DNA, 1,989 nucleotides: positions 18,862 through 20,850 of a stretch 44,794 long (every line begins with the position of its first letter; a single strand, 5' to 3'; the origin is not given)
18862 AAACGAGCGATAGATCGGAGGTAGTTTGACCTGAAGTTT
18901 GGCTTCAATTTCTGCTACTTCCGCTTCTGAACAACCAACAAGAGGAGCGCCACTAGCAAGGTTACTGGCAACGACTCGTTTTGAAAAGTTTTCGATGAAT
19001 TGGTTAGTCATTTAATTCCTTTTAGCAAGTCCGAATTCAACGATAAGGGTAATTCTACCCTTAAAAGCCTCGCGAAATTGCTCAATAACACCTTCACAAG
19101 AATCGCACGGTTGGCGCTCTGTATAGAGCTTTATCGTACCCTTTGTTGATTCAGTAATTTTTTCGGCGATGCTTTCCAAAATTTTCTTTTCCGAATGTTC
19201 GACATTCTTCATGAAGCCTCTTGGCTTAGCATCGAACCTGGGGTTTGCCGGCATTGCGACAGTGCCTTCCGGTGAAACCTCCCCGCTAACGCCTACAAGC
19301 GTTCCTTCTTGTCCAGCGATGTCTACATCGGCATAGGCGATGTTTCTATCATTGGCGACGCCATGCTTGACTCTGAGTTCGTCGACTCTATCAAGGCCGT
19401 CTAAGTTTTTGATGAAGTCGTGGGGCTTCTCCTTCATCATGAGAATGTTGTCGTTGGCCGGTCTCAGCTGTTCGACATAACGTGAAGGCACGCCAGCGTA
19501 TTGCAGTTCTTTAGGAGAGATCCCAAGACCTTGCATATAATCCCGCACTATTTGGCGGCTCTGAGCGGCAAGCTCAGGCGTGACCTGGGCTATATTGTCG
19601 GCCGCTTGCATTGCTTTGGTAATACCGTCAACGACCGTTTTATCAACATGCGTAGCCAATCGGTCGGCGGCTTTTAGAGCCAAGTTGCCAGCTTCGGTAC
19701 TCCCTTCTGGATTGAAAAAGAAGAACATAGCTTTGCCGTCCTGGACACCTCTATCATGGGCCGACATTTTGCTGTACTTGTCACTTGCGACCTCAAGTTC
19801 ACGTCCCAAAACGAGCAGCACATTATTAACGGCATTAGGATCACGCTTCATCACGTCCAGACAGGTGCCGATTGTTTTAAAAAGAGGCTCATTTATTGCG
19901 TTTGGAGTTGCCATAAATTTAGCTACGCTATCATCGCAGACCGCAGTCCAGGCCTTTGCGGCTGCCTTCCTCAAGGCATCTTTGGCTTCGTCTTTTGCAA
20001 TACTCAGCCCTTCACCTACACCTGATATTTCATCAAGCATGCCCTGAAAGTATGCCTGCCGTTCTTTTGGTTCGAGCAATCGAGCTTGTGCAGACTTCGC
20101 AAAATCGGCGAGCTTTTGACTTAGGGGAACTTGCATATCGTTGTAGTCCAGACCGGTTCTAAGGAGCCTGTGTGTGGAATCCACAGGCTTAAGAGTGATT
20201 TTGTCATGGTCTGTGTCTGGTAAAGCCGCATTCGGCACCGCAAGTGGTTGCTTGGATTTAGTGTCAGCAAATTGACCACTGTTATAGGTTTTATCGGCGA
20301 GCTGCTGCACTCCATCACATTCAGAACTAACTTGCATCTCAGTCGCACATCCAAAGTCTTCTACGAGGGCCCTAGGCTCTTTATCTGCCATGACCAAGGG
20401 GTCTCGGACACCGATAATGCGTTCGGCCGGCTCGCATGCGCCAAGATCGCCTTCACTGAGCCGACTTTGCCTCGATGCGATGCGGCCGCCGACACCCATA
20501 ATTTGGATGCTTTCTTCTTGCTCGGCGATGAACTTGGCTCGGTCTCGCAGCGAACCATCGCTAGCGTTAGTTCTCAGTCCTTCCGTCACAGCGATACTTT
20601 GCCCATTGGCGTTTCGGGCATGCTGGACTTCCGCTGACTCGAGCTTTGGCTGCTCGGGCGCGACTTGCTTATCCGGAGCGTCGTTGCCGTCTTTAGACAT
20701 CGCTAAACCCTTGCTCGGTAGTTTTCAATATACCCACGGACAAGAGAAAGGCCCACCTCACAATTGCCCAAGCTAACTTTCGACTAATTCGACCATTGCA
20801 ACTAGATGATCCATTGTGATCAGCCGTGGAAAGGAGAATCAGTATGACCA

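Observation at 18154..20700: Deaminase-type polymorphic toxin with SUKH immunity, no recognisable delivery domain, and an extra Zn-ribbon gene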

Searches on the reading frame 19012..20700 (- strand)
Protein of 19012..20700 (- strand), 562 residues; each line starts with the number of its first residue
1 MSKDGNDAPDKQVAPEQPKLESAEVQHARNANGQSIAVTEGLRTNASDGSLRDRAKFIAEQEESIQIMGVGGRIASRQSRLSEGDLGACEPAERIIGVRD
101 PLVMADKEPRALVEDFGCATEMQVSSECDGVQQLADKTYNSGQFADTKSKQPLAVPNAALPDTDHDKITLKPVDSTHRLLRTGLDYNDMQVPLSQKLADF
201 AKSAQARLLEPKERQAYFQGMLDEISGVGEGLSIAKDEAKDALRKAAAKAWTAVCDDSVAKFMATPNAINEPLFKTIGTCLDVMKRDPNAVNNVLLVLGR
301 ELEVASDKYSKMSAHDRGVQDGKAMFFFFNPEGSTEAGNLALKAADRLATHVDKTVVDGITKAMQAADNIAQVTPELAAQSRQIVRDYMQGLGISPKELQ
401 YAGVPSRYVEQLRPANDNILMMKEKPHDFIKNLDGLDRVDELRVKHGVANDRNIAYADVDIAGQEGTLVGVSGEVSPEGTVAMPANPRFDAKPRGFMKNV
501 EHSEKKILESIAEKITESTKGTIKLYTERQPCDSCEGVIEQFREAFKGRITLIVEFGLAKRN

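Call 3: search_protein_families(library=pfam, proteins=[window:19012-20700:-], max_evalue=0.1)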
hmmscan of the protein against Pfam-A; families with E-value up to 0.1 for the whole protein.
window:19012-20700:- (562 aa): 8 families
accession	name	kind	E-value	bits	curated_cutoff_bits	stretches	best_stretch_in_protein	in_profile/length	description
PF14424.12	Toxin-deaminase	-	4.8e-14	53.2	29.6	1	501-547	88-136/146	The BURPS668_1122 family of deaminases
PF14440.12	XOO_2897-deam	-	6.7e-05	23.4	27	1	500-545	28-75/101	Xanthomonas XOO_2897-like deaminase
PF18778.7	NAD1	-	0.0024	18.4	27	1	493-552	39-102/175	Novel AID APOBEC clade 1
PF18750.7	SNAD4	-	0.0048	17.4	27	1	494-545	22-77/130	Secreted Novel AID/APOBEC-like Deaminase 4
PF14437.12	MafB19-deam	-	0.0075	16.6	27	1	498-541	48-91/142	MafB19-like deaminase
PF00383.29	dCMP_cyt_deam_1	-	0.012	15.9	25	1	493-543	50-94/102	Cytidine and deoxycytidylate deaminase zinc-binding region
PF08210.17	APOBEC_N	-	0.04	14.4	25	1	492-544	34-90/170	APOBEC-like N-terminal domain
PF18772.7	APOBEC2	-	0.042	14.3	26.8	1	494-543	40-93/175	APOBEC2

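Call 4: search_protein_families(library=ncbifam, proteins=[window:19012-20700:-], max_evalue=0.1)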
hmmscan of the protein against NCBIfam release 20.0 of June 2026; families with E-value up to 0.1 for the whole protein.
window:19012-20700:- (562 aa): 0 families

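Call 11: find_homologous_proteins(query=window:19012-20700:-, max_evalue=0.001)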
Query window:19012-20700:- (562 aa): 49 proteins with E <= 0.001 among 8000 candidates.
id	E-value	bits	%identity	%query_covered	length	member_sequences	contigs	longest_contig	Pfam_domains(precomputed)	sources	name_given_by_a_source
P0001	0.0e+0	1149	93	100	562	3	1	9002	PF14424.13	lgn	-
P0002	6.3e-215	733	62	99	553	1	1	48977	PF14440.13,PF14424.13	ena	-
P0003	2.0e-138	480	55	74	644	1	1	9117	PF21111.4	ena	-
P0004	8.2e-138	478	56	73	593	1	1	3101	-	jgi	jgi:hypothetical protein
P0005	7.0e-97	343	59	47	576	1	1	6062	-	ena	-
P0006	7.0e-92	327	55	51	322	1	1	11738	-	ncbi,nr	ncbi:MAG: hypothetical protein KGS72_26765 [Cyanobacteria bacterium REEB67]|nr:hypothetical protein 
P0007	6.9e-82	294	43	73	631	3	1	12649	-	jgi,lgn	jgi:hypothetical protein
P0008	6.8e-81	291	41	73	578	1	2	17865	PF21111.4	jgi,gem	-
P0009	4.8e-80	288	53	45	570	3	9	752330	-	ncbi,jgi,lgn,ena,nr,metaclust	ncbi:MAG: hypothetical protein LCH63_20565 [Candidatus Melainabacteria bacterium]|nr:hypothetical pr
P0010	5.9e-77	278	38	74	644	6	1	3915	PF04607.24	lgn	-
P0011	6.9e-77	277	38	73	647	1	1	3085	-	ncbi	-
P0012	2.4e-75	272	38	73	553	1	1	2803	-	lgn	-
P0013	1.7e-74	270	40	72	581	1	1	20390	PF21111.4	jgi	jgi:hypothetical protein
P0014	1.8e-74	269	40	72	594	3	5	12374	PF21111.4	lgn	-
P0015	2.3e-74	269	41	72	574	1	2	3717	-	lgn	-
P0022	1.4e-70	257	36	86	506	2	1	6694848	-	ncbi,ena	-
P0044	3.0e-46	176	53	27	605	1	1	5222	PF14424.13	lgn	-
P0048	2.1e-33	134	45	17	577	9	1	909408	PF14424.13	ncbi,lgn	-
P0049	1.7e-18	85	58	16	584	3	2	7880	-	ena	-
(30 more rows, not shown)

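Call 14: search_protein_families(library=pfam, alignment_id=A1, max_evalue=0.001)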
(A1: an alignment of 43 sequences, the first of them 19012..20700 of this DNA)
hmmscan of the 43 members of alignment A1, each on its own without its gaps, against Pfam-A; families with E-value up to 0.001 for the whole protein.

A. member 1, window:19012-20700:- (562 aa): 2 families
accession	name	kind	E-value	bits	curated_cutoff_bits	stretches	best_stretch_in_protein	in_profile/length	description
PF14424.12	Toxin-deaminase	-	4.8e-14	53.2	29.6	1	501-547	88-136/146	The BURPS668_1122 family of deaminases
PF14440.12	XOO_2897-deam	-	6.7e-05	23.4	27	1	500-545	28-75/101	Xanthomonas XOO_2897-like deaminase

B. families by the number of members that match (of 43 scanned): 7 families
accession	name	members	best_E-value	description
PF21111.3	CDI_toxin_EC869_like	7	4.7e-11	CDI toxin restriction endonuclease-like domain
PF14424.12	Toxin-deaminase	5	2.1e-15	The BURPS668_1122 family of deaminases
PF14440.12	XOO_2897-deam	4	1.4e-05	Xanthomonas XOO_2897-like deaminase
PF04607.23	RelA_SpoT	1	1.5e-05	Region found in RelA / SpoT proteins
PF21814.2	DUF6883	1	2.2e-05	Domain of unknown function (DUF6883)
PF18750.7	SNAD4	1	0.00026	Secreted Novel AID/APOBEC-like Deaminase 4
PF12385.14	Peptidase_C70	1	0.00042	Papain-like cysteine protease AvrRpt2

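Call 15: find_encoding_contigs(protein=P0009, flank=10000, max_places=3)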
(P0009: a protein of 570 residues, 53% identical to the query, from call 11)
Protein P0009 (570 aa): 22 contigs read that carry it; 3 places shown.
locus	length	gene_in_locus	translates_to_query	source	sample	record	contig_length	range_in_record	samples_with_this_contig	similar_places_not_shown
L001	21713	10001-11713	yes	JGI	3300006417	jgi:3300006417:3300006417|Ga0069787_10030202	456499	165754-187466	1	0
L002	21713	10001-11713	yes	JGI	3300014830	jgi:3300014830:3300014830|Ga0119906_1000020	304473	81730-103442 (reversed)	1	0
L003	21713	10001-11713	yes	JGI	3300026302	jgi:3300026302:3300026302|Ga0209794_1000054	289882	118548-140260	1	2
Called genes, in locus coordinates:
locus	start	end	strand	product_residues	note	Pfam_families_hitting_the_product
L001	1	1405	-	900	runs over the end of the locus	PF02861:Clp_N, PF23569:NBD_SMAX1 (weak), PF00004:AAA, PF17871:AAA_lid_9, PF07724:AAA_2, PF00004:AAA, PF07728:AAA_5, PF10431:ClpB_D2-small, +5 more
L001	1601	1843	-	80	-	PF02617:ClpS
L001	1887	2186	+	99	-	-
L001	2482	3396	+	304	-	PF00892:EamA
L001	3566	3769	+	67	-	-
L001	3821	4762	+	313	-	PF12895:ANAPC3 (faint), PF25062:ARM_TT21_N (faint), PF00515:TPR_1 (faint), PF07719:TPR_2 (faint), PF13371:TPR_9 (faint), PF13424:TPR_12 (faint), PF23914:TPR_CcmH_CycH (weak), PF14559:TPR_19 (weak), +7 more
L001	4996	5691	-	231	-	-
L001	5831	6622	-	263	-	-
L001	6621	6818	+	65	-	-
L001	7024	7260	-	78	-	-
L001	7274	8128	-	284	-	-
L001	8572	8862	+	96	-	PF20432:Xre-like-HTH (faint), PF09722:Xre_MbcA_ParS_C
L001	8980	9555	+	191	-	PF08808:RES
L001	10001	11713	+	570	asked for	-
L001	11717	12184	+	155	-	-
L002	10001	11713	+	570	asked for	-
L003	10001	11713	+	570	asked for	-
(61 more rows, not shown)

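Call 16: find_encoding_contigs(protein=P0022, flank=10000, max_places=2)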
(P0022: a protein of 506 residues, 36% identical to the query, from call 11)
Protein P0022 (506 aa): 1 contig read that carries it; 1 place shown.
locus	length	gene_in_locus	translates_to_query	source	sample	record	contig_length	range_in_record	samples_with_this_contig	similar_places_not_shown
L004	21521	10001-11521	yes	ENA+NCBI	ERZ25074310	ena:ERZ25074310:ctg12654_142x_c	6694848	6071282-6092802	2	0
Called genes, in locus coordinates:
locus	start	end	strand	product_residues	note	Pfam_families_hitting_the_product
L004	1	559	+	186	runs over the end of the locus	PF04472:SepF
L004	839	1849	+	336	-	-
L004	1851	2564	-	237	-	-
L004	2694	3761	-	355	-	PF00581:Rhodanese, PF26341:AAA_SelU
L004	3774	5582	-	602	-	PF00753:Lactamase_B, PF12706:Lactamase_B_2 (weak), PF22505:RNase_J_b_CASP, PF07521:RMMBL, PF17770:RNase_J_C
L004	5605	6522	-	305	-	PF00701:DHDPS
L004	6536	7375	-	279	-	PF01113:DapB_N, PF01408:GFO_IDH_MocA (weak), PF05173:DapB_C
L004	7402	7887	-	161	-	PF00692:dUTPase, PF22769:DCD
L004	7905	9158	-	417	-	PF00675:Peptidase_M16, PF05193:Peptidase_M16_C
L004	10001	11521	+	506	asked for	-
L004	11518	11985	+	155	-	-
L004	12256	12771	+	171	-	PF07681:DoxX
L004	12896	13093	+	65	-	-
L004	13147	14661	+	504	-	PF00128:Alpha-amylase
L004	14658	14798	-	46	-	-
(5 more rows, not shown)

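Call 17: find_encoding_contigs(protein=P0048, flank=10000, max_places=2)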
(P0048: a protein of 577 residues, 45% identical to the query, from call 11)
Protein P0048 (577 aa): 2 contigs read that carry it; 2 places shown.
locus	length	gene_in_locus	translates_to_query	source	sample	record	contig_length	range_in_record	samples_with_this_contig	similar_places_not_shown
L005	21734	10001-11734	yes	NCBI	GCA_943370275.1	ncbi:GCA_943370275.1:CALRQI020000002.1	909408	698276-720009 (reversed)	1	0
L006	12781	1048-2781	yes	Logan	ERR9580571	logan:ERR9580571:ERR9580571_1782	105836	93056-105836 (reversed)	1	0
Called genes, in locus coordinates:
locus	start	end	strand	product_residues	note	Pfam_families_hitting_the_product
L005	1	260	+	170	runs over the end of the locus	PF03330:DPBB_1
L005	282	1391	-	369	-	PF11159:DUF2939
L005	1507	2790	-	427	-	PF00817:IMS, PF11799:IMS_C, PF13438:DUF4113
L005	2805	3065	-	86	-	PF00717:Peptidase_S24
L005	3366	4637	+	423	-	PF17874:TPR_MalT (weak), PF13374:TPR_10 (weak), PF13424:TPR_12, PF24885:TPR_NPHP3, PF00515:TPR_1 (weak), PF13374:TPR_10, PF13424:TPR_12, PF13424:TPR_12, +9 more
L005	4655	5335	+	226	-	-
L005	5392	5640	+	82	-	-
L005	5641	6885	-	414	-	-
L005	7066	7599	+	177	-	-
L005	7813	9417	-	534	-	-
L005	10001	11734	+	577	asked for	PF14424:Toxin-deaminase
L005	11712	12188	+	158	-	PF14567:SUKH_5, PF09346:SMI1_KNR4, PF14568:SUKH_6 (weak)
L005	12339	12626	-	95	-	-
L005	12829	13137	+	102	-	-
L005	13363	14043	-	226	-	-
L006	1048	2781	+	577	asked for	PF14424:Toxin-deaminase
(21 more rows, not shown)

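Call 27: find_encoding_contigs(protein=P0002, flank=10000, max_places=2)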
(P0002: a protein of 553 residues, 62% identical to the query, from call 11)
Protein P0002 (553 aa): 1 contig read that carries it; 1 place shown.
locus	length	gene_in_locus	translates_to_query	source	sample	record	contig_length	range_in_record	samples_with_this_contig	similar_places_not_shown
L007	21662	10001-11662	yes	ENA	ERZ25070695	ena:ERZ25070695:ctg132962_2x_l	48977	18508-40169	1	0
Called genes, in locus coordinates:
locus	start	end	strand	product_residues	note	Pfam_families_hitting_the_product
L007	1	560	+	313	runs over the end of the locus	PF23023:Anti-Pycsar_Apyc1 (weak), PF00753:Lactamase_B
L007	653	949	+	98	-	-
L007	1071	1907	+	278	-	PF00665:rve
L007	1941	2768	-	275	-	PF12852:Cupin_6, PF00165:HTH_AraC (weak), PF12833:HTH_18, PF00165:HTH_AraC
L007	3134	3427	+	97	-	PF03055:RPE65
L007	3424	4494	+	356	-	PF03055:RPE65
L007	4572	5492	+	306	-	PF01266:DAO (weak), PF02558:ApbA, PF03807:F420_oxidored (weak)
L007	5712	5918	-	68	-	PF09954:DUF2188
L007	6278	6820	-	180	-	PF01814:Hemerythrin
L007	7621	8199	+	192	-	PF04002:RadC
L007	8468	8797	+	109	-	-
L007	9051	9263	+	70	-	-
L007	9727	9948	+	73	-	-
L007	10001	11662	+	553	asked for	PF14424:Toxin-deaminase, PF14440:XOO_2897-deam (faint)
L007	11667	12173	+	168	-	PF14567:SUKH_5 (faint), PF09346:SMI1_KNR4, PF14568:SUKH_6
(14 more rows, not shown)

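Call 28: find_encoding_contigs(protein=P0001, flank=10000, max_places=2)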
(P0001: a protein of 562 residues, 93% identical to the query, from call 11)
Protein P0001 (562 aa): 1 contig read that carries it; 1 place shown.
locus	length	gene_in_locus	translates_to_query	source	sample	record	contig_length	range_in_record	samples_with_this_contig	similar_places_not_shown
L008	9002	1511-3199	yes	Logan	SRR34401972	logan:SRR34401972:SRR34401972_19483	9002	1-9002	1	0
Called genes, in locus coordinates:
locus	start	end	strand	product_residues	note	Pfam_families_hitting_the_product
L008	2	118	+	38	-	?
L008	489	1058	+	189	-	-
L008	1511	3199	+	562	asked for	PF14424:Toxin-deaminase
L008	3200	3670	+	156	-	PF14567:SUKH_5, PF09346:SMI1_KNR4, PF14568:SUKH_6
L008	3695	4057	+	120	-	-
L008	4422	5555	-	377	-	PF14279:HNH_5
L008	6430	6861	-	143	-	-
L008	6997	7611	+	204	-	PF03869:Arc (faint)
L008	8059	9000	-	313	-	?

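Call 31: find_related_loci(query=A1, collection=genome_contigs, flank=10000)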
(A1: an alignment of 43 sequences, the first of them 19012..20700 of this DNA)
Query A1 (562 aa) in genome_contigs; peptide patterns used: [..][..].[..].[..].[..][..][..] (x = any residue, [..] = any of these).
28 stretches matched a pattern; 16 encode a relative of the query (tblastn E <= 1e-3); 16 distinct loci.
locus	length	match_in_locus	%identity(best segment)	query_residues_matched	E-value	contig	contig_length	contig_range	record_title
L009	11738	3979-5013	55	1-309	3e-105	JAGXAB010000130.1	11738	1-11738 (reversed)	MAG: Cyanobacteria bacterium REEB67 contig-150_7217, whole genome shotgun sequence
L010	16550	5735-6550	51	162-442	4e-91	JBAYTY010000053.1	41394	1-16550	MAG: Candidatus Obscuribacterales bacterium isolate SO_2016_LW3_2 scaffold01407_LW162_2016, whole genome shotgun sequenc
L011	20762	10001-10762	53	161-414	2e-85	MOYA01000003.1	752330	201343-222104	MAG: Candidatus Obscuribacter phosphatis isolate EBPR_351 scaffold3, whole genome shotgun sequence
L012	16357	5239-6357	40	14-415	1e-81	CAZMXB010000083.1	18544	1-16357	MAG TPA_asm: uncultured Rhodoferax sp. isolate SRP170004_co1_8 genome assembly, contig: NODE_4612_length_18544_cov_3.862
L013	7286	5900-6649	52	159-411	1e-79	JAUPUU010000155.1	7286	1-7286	MAG: Cyanobacteriota bacterium erpe_2018_sw_21hr_WHONDRS-SW48-000092_B_bin.40 scaffold_280893, whole genome shotgun sequ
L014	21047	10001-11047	43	2-360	1e-72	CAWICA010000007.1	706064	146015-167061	MAG: Bryobacterales bacterium isolate MFD09567.bin.1.143 genome assembly, contig: contig_50635, whole genome shotgun seq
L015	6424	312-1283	36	65-414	7e-59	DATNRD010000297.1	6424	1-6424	MAG TPA_asm: Candidatus Obscuribacterales bacterium isolate SMAG_U16524 k141_107681, whole genome shotgun sequence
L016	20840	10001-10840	38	16-354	1e-57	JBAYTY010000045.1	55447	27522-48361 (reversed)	MAG: Candidatus Obscuribacterales bacterium isolate SO_2016_LW3_2 scaffold00846_LW162_2016, whole genome shotgun sequenc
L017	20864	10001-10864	38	155-440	6e-56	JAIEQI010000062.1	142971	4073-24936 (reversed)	MAG: Candidatus Obscuribacterales bacterium isolate co.spades.DASTOOL.2.5kb_125 c_000000444904, whole genome shotgun seq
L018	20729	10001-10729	42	183-423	7e-55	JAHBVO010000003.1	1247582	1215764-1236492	MAG: Candidatus Obscuribacterales bacterium isolate ACE_CYA3 CYA3_3, whole genome shotgun sequence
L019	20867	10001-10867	37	7-354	2e-54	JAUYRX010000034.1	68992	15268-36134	MAG: Candidatus Melainabacteria bacterium isolate C5_metabat.bin.15 C5_k141_94594, whole genome shotgun sequence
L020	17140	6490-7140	42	195-415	2e-54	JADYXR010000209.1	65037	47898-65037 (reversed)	MAG: Candidatus Obscuribacter sp. isolate MP9P1 103 k99_2447943, whole genome shotgun sequence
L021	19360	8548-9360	39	154-422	4e-52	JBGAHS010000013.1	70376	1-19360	MAG: Candidatus Obscuribacteraceae bacterium isolate MAG_MBR_H125.54 MBRH125-54_opera_contig_1454, whole genome shotgun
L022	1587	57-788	42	179-422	3e-52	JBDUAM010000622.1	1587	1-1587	MAG: Chthonomonadales bacterium isolate cluster4_bin.191 NODE_621217_length_1587_cov_2.802219, whole genome shotgun sequ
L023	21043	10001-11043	40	2-356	6e-44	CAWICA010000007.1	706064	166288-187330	MAG: Bryobacterales bacterium isolate MFD09567.bin.1.143 genome assembly, contig: contig_50635, whole genome shotgun seq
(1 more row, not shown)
